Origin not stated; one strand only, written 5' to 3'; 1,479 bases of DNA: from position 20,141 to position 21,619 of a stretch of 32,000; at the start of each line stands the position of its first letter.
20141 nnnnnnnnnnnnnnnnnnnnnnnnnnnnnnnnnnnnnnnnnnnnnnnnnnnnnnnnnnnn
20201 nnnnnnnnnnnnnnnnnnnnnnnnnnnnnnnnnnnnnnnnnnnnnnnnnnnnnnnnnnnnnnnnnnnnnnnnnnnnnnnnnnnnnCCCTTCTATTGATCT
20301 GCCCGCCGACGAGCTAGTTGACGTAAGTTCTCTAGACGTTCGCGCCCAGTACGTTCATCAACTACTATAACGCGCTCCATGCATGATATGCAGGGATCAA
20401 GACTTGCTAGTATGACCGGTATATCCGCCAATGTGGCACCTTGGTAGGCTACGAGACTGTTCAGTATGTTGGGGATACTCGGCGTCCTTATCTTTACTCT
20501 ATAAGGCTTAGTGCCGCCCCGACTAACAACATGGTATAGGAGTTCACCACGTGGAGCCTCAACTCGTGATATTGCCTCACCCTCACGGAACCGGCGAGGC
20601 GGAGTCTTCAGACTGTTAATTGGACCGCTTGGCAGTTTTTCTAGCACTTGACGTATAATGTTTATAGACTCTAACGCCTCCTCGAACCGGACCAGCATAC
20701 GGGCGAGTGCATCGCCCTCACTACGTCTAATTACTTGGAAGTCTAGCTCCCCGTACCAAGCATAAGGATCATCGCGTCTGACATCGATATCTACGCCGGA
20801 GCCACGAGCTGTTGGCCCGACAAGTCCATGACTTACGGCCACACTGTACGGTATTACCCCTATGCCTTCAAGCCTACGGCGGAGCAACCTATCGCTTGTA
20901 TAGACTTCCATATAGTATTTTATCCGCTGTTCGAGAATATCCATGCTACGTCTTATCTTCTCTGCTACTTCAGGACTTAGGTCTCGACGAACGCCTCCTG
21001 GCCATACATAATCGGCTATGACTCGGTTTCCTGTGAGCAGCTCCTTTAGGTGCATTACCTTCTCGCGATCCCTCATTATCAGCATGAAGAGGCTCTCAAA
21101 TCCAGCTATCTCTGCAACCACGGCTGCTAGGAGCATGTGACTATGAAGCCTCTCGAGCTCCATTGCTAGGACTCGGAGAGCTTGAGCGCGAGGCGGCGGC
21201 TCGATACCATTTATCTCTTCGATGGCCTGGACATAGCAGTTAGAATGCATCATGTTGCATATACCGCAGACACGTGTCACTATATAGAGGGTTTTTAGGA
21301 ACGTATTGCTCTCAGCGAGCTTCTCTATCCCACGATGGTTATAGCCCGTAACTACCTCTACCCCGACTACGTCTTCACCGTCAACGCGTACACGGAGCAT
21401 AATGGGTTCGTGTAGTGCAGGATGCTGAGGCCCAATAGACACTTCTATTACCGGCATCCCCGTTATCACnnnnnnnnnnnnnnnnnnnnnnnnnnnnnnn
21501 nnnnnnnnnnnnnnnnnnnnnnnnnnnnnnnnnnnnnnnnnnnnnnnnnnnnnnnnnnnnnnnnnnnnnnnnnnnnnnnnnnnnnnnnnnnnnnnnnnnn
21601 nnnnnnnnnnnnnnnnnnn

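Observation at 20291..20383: HycE-like C-terminal maturation tail on the NuoD-type subunit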

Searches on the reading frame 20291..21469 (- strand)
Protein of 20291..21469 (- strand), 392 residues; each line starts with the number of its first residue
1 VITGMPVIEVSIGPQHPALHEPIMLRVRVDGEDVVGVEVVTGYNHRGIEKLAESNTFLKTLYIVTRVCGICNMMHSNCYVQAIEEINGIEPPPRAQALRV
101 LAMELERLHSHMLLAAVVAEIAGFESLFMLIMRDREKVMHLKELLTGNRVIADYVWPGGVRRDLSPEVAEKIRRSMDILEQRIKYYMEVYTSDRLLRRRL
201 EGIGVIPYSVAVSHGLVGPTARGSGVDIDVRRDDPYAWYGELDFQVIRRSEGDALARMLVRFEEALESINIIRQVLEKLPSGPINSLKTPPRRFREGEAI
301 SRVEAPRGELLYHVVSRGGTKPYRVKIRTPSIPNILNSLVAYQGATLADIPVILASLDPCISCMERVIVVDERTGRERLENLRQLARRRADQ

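Call 4: search_protein_families(library=pfam, proteins=[window:20291-21469:-])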
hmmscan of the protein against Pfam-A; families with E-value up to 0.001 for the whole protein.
window:20291-21469:- (392 aa): 2 families
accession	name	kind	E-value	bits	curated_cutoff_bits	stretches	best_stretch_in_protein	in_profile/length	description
PF00346.24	Complex1_49kDa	-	1.5e-73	247.6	24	2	123-286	3-166/271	Respiratory-chain NADH dehydrogenase, 49 Kd subunit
PF00374.24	NiFeSe_Hases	-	3.5e-12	46.5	25.8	1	46-113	1-68/508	Nickel-dependent hydrogenase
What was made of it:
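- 20291..21469 (-): Large (catalytic) subunit precursor, NuoD/HycE/MbhL fold, 392 aa. Precursor 44.3 kDa, predicted mature form 41.2 kDa. It is Pyrde_1523 by gene-order inference. Pfam PF00346 and PF00374 (call 4).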

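Call 6: search_protein_families(library=ncbifam, proteins=[window:20291-21469:-])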
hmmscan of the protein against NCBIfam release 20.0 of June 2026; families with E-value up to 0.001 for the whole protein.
window:20291-21469:- (392 aa): 15 families
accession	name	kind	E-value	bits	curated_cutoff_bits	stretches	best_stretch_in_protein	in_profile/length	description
NF004739.1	PRK06075.1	equivalog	4.6e-107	358.1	360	1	9-366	2-384/384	NADH-quinone oxidoreductase subunit D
NF040602.1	F420_dehyd_FpoD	exception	2.4e-98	329.6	600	1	10-366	10-372/372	F420H2 dehydrogenase subunit FpoD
TIGR01962.1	NuoD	equivalog_domain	1.6e-92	310.4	459.35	2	9-286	4-281/386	NADH dehydrogenase (quinone) subunit D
NF008974.0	PRK12322.1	equivalog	1.9e-84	283.7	522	1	9-361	8-361/366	NADH-quinone oxidoreductase subunit D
NF005649.0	PRK07415.1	equivalog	2.2e-71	241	583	2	10-288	13-292/394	NAD(P)H-quinone oxidoreductase subunit H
NF009808.0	PRK13292.1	equivalog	5.5e-70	236.2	1156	2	10-282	410-682/791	NADH-quinone oxidoreductase subunit B/C/D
NF008728.0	PRK11742.1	equivalog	3.6e-66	223.8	840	2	10-293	217-503/598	NADH-quinone oxidoreductase subunit C/D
TIGR03295.1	frhA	equivalog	3.5e-20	72.4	392.5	1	44-191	39-193/412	coenzyme F420 hydrogenase subunit alpha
NF033181.1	NiFeSe_hydrog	equivalog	4e-14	52.4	600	1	26-113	19-105/507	nickel-dependent hydrogenase large subunit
NF045518.1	H2_NiFeSe_large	exception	5.6e-13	48.5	780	1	25-114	18-106/485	NiFeSe hydrogenase large subunit HysA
NF040828.1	sulfhyd_ShyA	equivalog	2.3e-10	40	700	1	47-184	39-188/415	NAD(P)-dependent hydrogenase/sulfhydrogenase 2 subunit alpha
NF007778.0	PRK10467.1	equivalog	2.9e-08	32.5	969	1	34-113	27-106/567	hydrogenase 2 large subunit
NF040832.1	sulfhyd_HydA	equivalog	2.4e-07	30.2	880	0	46-142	40-141/426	NADPH-dependent hydrogenase/sulfhydrogenase 1 subunit alpha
NF007550.0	PRK10170.1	equivalog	4.1e-07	28.8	1101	1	26-118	34-126/597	Ni/Fe-hydrogenase large subunit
NF041785.2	VhuA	equivalog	6.4e-06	25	800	1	46-114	39-107/418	F420-non-reducing hydrogenase Vhu subunit A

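Call 8: find_homologous_proteins(query=window:20294-21469:-, max_evalue=1e-20)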
Query window:20294-21469:- (392 aa): 7672 proteins with E <= 1e-20 among 8000 candidates; the best 120 are listed.
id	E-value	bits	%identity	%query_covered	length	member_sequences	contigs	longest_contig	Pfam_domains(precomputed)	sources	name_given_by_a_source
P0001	2.1e-252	855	100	99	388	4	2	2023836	PF00374.25,PF00346.25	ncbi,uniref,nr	ncbi:NADH-ubiquinone oxidoreductase chain D [Pyrodictium delaneyi]|uniref:NADH-quinone oxidoreductas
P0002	6.3e-228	774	89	98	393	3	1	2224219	PF00374.25,PF00346.25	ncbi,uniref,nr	ncbi:nickel-dependent hydrogenase large subunit [Pyrodictium abyssi]|uniref:Nickel-dependent hydroge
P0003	3.5e-210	716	82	98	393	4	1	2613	PF00374.25,PF00346.25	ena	-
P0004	1.2e-204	698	81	98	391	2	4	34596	PF00374.25,PF00346.25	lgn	-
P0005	2.4e-196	670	76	98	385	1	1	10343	PF00374.25,PF00346.25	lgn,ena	-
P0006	1.6e-191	654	73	98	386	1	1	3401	PF00374.25,PF00346.25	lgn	-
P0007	7.2e-191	652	74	96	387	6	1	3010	PF00374.25,PF00346.25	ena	-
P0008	2.2e-178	611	71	97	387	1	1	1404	PF00374.25,PF00346.25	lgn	-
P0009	5.5e-178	610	70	97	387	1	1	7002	PF00374.25,PF00346.25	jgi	-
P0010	6.8e-178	610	70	97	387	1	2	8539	PF00374.25,PF00346.25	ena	-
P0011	6.9e-176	603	70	97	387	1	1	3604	PF00374.25,PF00346.25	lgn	-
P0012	6.2e-173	593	68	98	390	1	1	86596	PF00374.25,PF00346.25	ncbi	-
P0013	4.6e-172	590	67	99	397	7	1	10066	PF00374.25,PF00346.25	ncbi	-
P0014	3.3e-169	581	67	98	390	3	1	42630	PF00374.25,PF00346.25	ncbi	-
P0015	1.1e-168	579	67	98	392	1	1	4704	PF00374.25,PF00346.25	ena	-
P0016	1.4e-165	569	65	98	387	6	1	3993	PF00374.25,PF00346.25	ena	-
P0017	5.6e-164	564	64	97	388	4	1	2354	PF00374.25,PF00346.25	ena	-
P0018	3.2e-163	561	64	97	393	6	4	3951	PF00374.25,PF00346.25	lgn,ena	-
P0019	2.2e-153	529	63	98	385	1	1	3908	PF00374.25,PF00346.25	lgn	-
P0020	4.4e-153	528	62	98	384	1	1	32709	PF00374.25,PF00346.25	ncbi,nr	ncbi:MAG: nickel-dependent hydrogenase large subunit [Sulfolobales archaeon]|nr:nickel-dependent hyd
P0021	5.6e-153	528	62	98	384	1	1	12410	PF00374.25,PF00346.25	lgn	-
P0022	5.8e-153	528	61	98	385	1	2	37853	PF00374.25,PF00346.25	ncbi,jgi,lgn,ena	-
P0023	7.8e-153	527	61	98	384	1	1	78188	PF00374.25,PF00346.25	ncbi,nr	ncbi:MAG: nickel-dependent hydrogenase large subunit [Sulfolobales archaeon]|nr:nickel-dependent hyd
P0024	2.8e-152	525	59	97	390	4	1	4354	PF00374.25,PF00346.25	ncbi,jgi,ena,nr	ncbi:MAG TPA: NADH-quinone oxidoreductase subunit D [Acidilobales archaeon]|nr:NADH-quinone oxidored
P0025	5.8e-152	524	60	97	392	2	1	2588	PF00374.25,PF00346.25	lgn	-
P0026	9.5e-152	524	62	98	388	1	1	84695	PF00374.25,PF00346.25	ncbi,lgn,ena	-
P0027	1.1e-151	523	61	98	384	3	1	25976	PF00374.25,PF00346.25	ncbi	ncbi:MAG: nickel-dependent hydrogenase large subunit [Sulfolobales archaeon]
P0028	1.5e-151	523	61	98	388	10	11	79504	PF00374.25,PF00346.25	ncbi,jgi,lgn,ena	ncbi:MAG: nickel-dependent hydrogenase large subunit [Sulfolobales archaeon]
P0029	8.3e-151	520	58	97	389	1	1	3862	PF00374.25,PF00346.25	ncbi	ncbi:MAG: NADH-quinone oxidoreductase subunit D, partial [Thermoprotei archaeon]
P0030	9.1e-151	520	61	98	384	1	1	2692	PF00374.25,PF00346.25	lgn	-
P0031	1.8e-150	519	60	97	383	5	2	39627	PF00374.25,PF00346.25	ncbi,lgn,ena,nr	ncbi:MAG: nickel-dependent hydrogenase large subunit [Thermoproteales archaeon]|nr:nickel-dependent 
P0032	3.4e-150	518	63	98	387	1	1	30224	PF00374.25,PF00346.25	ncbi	-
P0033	4.1e-150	518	61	98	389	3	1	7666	PF00374.25,PF00346.25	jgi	-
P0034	5.5e-150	518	59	97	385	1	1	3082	PF00374.25,PF00346.25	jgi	-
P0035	8.4e-150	517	61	98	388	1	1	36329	PF00374.25,PF00346.25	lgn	-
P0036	1.4e-149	516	60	98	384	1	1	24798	PF00374.25,PF00346.25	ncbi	-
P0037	1.5e-149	516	60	98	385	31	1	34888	PF00374.25,PF00346.25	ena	-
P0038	2.7e-148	512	64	88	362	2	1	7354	PF00374.25,PF00346.25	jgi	-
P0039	7.3e-148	511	58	98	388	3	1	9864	PF00374.25,PF00346.25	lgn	-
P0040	1.5e-147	510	58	98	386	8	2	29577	PF00374.25,PF00346.25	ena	-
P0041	1.6e-147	510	59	97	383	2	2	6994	PF00374.25,PF00346.25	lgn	-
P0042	2.6e-147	509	58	98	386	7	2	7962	PF00374.25,PF00346.25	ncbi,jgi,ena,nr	ncbi:MAG: nickel-dependent hydrogenase large subunit [Desulfurococcales archaeon]|nr:nickel-dependen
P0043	1.5e-146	506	61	98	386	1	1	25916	PF00374.25,PF00346.25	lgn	-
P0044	1.7e-146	506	60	97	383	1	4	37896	PF00374.25,PF00346.25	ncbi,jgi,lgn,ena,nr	ncbi:MAG: NADH-quinone oxidoreductase subunit D [Thermoprotei archaeon]|nr:MAG: NADH-quinone oxidore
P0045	8.1e-146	504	61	98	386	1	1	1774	PF00374.25,PF00346.25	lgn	-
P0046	2.7e-145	502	60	97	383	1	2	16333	PF00374.25,PF00346.25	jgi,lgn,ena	-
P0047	4.1e-145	502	60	98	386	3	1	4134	PF00374.25,PF00346.25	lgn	-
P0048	5.7e-145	501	61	97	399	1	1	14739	PF00374.25,PF00346.25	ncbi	-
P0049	7.0e-145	501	60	98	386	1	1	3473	PF00374.25,PF00346.25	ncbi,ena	-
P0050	7.7e-145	501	60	98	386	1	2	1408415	PF00374.25,PF00346.25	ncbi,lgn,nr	ncbi:MAG: nickel-dependent hydrogenase large subunit [Sulfolobales archaeon]|nr:nickel-dependent hyd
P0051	8.2e-145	501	60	98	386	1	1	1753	PF00374.25,PF00346.25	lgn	-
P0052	1.2e-144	500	61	98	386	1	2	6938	PF00374.25,PF00346.25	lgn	-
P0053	8.9e-144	497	59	98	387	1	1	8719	PF00374.25,PF00346.25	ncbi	-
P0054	1.2e-143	497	60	98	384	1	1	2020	PF00374.25,PF00346.25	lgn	-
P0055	1.3e-143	497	60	97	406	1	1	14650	PF00374.25,PF00346.25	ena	-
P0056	1.5e-143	497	59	99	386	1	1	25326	PF00374.25,PF00346.25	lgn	-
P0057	2.9e-143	496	58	98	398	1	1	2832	PF00374.25,PF00346.25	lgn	-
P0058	3.2e-143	495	58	98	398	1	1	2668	PF00374.25,PF00346.25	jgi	-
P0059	3.2e-143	495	58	98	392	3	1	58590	PF00374.25,PF00346.25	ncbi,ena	-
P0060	5.5e-143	495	58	98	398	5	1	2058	PF00374.25,PF00346.25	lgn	-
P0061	5.5e-143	495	59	97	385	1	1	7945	PF00374.25,PF00346.25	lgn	-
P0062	6.0e-143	495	60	98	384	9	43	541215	PF00374.25,PF00346.25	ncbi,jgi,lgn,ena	ncbi:MAG: nickel-dependent hydrogenase large subunit [Sulfolobales archaeon]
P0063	6.6e-143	494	58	97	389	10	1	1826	PF00374.25,PF00346.25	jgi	jgi:Ni,Fe-hydrogenase III large subunit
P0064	1.0e-142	494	59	98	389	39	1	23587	PF00374.25,PF00346.25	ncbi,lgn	-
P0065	2.8e-142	492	60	98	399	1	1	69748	PF00374.25,PF00346.25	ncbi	-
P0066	3.7e-142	492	57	99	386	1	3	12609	PF00374.25,PF00346.25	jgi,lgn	jgi:Ni,Fe-hydrogenase III large subunit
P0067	4.4e-142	492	59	97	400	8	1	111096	PF00374.25,PF00346.25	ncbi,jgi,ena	-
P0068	5.0e-142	492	57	99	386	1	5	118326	PF00374.25,PF00346.25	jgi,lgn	jgi:Ni,Fe-hydrogenase III large subunit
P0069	5.4e-142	491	57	99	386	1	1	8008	PF00374.25,PF00346.25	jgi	jgi:Ni,Fe-hydrogenase III large subunit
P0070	9.2e-142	491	57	98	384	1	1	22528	PF00374.25,PF00346.25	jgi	-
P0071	9.3e-142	491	60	98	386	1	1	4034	PF00374.25,PF00346.25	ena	-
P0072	1.0e-141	491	56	98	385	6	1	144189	PF00374.25,PF00346.25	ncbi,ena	-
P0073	1.1e-141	490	59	98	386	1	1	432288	PF00374.25,PF00346.25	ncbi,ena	-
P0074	1.1e-141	490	57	97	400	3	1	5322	PF00374.25,PF00346.25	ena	-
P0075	1.2e-141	490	57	98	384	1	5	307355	PF00374.25,PF00346.25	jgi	-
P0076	1.4e-141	490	57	98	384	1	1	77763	PF00374.25,PF00346.25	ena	-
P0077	1.6e-141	490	57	97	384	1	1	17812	PF00374.25,PF00346.25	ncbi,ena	-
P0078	1.8e-141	490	57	98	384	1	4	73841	PF00374.25,PF00346.25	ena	-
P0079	2.0e-141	490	59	95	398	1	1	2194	PF00374.25,PF00346.25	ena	-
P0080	2.4e-141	489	58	98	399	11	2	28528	PF00374.25,PF00346.25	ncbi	-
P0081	2.6e-141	489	57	97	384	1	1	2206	PF00374.25,PF00346.25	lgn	-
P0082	9.2e-141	487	57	97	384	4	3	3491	PF00374.25,PF00346.25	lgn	-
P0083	1.5e-140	487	59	98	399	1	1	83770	PF00374.25,PF00346.25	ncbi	-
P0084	1.6e-140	487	58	98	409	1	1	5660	PF00374.25,PF00346.25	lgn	-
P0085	2.0e-140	486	57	97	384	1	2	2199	PF00374.25,PF00346.25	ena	-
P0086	2.5e-140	486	57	95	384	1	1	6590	PF00374.25,PF00346.25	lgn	-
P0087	2.8e-140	486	58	98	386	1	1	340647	PF00374.25,PF00346.25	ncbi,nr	ncbi:MAG: nickel-dependent hydrogenase large subunit [Sulfolobales archaeon]|nr:nickel-dependent hyd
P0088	2.9e-140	486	59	98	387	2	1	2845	PF00374.25,PF00346.25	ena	-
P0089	3.1e-140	486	57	97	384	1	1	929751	PF00374.25,PF00346.25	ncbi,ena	-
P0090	3.3e-140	486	57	97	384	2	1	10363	PF00374.25,PF00346.25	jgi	jgi:Ni,Fe-hydrogenase III large subunit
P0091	4.7e-140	485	58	97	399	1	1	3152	PF00374.25,PF00346.25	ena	-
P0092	7.3e-140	484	58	98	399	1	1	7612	PF00374.25,PF00346.25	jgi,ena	-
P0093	8.0e-140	484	59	97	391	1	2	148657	PF00374.25,PF00346.25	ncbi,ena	-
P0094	8.6e-140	484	58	96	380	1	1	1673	PF00374.25,PF00346.25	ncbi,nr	ncbi:MAG TPA: NADH-quinone oxidoreductase subunit D, partial [Ignisphaera sp.]|nr:NADH-quinone oxido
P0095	9.4e-140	484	56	96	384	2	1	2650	PF00374.25,PF00346.25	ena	-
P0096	1.1e-139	484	56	97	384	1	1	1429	PF00374.25,PF00346.25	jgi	jgi:Ni,Fe-hydrogenase III large subunit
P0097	1.1e-139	484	57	97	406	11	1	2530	PF00374.25,PF00346.25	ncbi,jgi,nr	ncbi:MAG: NADH-quinone oxidoreductase subunit D [Thermoprotei archaeon]|nr:MAG: NADH-quinone oxidore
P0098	1.3e-139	484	57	97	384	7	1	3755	PF00374.25,PF00346.25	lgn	-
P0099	1.6e-139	483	58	98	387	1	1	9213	PF00374.25,PF00346.25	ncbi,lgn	-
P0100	1.6e-139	483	57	97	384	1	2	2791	PF00374.25,PF00346.25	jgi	jgi:Ni,Fe-hydrogenase III large subunit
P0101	1.7e-139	483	58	97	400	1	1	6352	PF00374.25,PF00346.25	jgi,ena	-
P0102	2.3e-139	483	57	97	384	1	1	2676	PF00374.25,PF00346.25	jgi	jgi:Ni,Fe-hydrogenase III large subunit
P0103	2.4e-139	483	60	98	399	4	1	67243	PF00374.25,PF00346.25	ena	-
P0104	3.1e-139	482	55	97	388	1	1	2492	PF00374.25,PF00346.25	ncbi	-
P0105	3.8e-139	482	58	97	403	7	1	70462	PF00374.25,PF00346.25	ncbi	-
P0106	3.9e-139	482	59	97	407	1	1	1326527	PF00374.25,PF00346.25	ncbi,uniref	ncbi:hydrogenase large subunit [Thermogladius sp. 4427co]|uniref:hydrogenase large subunit n=1 Tax=T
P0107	3.9e-139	482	56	97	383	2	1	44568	PF00374.25,PF00346.25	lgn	-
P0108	5.5e-139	482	57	93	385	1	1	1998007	PF00374.25,PF00346.25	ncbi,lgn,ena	-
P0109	8.0e-139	481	60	98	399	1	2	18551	PF00374.25,PF00346.25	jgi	jgi:Ni,Fe-hydrogenase III large subunit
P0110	9.3e-139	481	60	98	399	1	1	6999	PF00374.25,PF00346.25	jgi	-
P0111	9.7e-139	481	59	97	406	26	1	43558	PF00374.25,PF00346.25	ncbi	-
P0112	1.0e-138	481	54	98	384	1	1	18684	PF00374.25,PF00346.25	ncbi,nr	ncbi:MAG: ech hydrogenase subunit [Thermoproteota archaeon]|nr:ech hydrogenase subunit [Thermoproteo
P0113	1.1e-138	481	60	98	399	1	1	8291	PF00374.25,PF00346.25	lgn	-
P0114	1.5e-138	480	60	98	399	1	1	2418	PF00374.25,PF00346.25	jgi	jgi:ech hydrogenase subunit E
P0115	1.8e-138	480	55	97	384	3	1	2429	PF00374.25,PF00346.25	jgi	jgi:Ni,Fe-hydrogenase III large subunit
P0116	1.8e-138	480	60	98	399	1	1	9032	PF00374.25,PF00346.25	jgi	jgi:Ni,Fe-hydrogenase III large subunit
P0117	2.0e-138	480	57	97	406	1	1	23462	PF00374.25,PF00346.25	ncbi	-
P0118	2.2e-138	480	60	98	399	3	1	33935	PF00374.25,PF00346.25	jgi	jgi:Ni,Fe-hydrogenase III large subunit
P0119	2.4e-138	479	59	98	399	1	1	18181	PF00374.25,PF00346.25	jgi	jgi:Ni,Fe-hydrogenase III large subunit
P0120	2.5e-138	479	59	98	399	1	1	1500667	PF00374.25,PF00346.25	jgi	-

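Call 12: search_solved_structures(query=window:20294-21469:-, max_evalue=1e-10, show_alignments=0)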
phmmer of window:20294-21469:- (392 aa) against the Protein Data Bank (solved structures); distinct sequences matched with E-value up to 1e-10: 57.
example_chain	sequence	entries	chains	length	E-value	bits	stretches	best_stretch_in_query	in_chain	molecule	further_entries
6cfw_L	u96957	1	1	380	1.6e-73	251.2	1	8-366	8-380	Membrane-bound hydrogenase subunit alpha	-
2fug_4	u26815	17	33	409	1.9e-68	234.5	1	7-293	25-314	NADH-quinone oxidoreductase chain 4 | NADH-QUINONE OXIDOREDUCTASE SUBUNIT 4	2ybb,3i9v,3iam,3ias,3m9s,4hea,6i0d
7z0s_E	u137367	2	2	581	4e-65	223.6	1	10-387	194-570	Formate hydrogenlyase subunit 5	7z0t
7eu3_H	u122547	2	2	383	3.4e-64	220.5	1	10-296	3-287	NAD(P)H-quinone oxidoreductase subunit H, chloroplastic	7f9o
6u8y_L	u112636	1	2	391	9e-64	219.1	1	8-362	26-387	NADH dehydrogenase subunit D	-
6hum_H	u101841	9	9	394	9.8e-62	212.4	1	9-296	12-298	NAD(P)H-quinone oxidoreductase subunit H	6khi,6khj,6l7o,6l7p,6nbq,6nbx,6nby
9grx_H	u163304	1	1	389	4.6e-61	210.2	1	7-294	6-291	NAD(P)H-quinone oxidoreductase subunit H, chloroplastic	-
7wfg_H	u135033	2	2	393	7.3e-61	209.5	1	2-289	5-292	NAD(P)H-quinone oxidoreductase subunit H, chloroplastic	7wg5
7q5y_B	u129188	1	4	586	8.1e-58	199.5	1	10-283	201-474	NADH-quinone oxidoreductase subunit C/D 2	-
8e9g_D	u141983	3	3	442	1.9e-57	198.3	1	8-284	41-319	NADH-quinone oxidoreductase subunit D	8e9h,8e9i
5lnk_4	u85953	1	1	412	2e-56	195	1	9-294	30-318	Mitochondrial complex I, 49 kDa subunit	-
6q9b_S2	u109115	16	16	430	2.4e-56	194.7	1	9-294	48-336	NADH:ubiquinone oxidoreductase core subunit S2,NADH:ubiquinone oxidoreductase core subunit | NDUFS2 | NDUFB11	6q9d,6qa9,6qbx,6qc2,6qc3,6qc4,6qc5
6zk9_4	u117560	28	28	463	3.2e-56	194.2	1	9-294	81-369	Mitochondrial complex I, 49 kDa subunit | Mitochondrial complex I, ND4L subunit | Complex I-49kD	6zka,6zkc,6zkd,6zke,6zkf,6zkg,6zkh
7dgq_B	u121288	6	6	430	3.3e-56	194.2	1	9-294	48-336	NADH dehydrogenase [ubiquinone] iron-sulfur protein 2, mitochondrial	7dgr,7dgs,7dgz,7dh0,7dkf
5lc5_D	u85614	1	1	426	6e-56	193.4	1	9-294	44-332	NADH dehydrogenase [ubiquinone] iron-sulfur protein 2, mitochondrial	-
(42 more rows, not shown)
